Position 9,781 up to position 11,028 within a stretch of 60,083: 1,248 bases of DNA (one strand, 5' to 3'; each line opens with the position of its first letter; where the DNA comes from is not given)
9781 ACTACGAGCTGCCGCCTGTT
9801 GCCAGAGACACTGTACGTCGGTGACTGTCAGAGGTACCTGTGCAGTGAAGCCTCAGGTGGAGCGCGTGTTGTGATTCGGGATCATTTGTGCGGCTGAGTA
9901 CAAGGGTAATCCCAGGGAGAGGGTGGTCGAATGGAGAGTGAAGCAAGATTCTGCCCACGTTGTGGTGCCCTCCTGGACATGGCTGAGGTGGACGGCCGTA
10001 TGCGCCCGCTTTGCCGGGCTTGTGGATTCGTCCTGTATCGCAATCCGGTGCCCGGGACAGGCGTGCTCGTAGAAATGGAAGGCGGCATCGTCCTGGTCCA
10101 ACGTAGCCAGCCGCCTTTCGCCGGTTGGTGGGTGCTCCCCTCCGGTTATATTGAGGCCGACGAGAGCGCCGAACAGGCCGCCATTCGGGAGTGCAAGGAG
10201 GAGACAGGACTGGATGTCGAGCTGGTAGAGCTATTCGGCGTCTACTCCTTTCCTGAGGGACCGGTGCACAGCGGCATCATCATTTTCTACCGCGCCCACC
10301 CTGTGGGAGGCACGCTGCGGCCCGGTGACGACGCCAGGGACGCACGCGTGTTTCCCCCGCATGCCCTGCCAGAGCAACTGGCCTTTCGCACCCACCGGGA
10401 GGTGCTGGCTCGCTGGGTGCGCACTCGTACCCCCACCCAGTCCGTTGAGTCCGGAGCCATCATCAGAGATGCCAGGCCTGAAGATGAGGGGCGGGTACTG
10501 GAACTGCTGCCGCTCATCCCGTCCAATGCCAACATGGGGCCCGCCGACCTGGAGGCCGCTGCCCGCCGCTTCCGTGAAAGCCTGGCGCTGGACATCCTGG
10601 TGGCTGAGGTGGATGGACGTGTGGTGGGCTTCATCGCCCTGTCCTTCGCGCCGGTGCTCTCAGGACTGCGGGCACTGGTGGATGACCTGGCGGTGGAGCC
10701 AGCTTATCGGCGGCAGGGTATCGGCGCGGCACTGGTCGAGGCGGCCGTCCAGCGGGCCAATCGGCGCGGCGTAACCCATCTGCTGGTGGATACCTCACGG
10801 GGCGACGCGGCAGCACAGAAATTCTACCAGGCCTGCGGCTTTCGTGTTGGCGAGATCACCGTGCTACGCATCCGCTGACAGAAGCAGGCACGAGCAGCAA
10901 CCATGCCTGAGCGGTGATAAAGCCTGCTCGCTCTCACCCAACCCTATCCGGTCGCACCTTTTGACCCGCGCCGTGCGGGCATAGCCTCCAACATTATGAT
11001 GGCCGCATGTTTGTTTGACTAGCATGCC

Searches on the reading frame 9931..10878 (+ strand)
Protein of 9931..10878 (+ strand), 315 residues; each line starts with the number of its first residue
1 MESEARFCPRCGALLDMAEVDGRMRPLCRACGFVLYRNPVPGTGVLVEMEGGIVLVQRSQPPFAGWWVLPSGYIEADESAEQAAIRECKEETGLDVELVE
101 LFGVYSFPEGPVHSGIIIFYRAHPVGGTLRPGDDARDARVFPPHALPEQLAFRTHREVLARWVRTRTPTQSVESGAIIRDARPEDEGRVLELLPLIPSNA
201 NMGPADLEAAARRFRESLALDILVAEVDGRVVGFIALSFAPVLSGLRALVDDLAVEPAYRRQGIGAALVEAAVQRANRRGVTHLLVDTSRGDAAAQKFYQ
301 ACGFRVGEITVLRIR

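Call 21: search_protein_families(library=pfam, proteins=[window:9931-10878:+])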
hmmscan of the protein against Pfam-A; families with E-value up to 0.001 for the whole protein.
window:9931-10878:+ (315 aa): 10 families
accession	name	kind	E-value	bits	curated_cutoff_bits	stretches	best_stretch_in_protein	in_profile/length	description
PF00293.34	NUDIX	-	1.1e-24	87.4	21.1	1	41-160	4-132/134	NUDIX domain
PF00583.31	Acetyltransf_1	-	3e-20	73.1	20.7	1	211-304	21-116/116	Acetyltransferase (GNAT) family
PF13508.13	Acetyltransf_7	-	1.3e-17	64.4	27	1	222-305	5-83/84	Acetyltransferase (GNAT) domain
PF13673.13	Acetyltransf_10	-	2.4e-12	47.4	23.6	1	209-306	21-109/128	Acetyltransferase (GNAT) domain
PF14803.11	Zn_ribbon_Nudix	-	1.4e-05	25.3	25.6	1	6-36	1-33/34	Nudix N-terminal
PF13480.13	Acetyltransf_6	-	7.1e-05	23.4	22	1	207-291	59-137/143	Acetyltransferase (GNAT) domain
PF14542.12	Acetyltransf_CG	-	0.00014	22.3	30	1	250-281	27-58/80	GCN5-related N-acetyl-transferase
PF08445.16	FR47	-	0.00022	21.6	22.1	1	253-306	27-79/86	FR47-like protein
PF14815.12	NUDIX_4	-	0.00058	20.1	35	0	45-152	4-103/113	NUDIX domain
PF13302.13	Acetyltransf_3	-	0.00073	20.7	25.4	0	204-305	31-138/138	Acetyltransferase (GNAT) domain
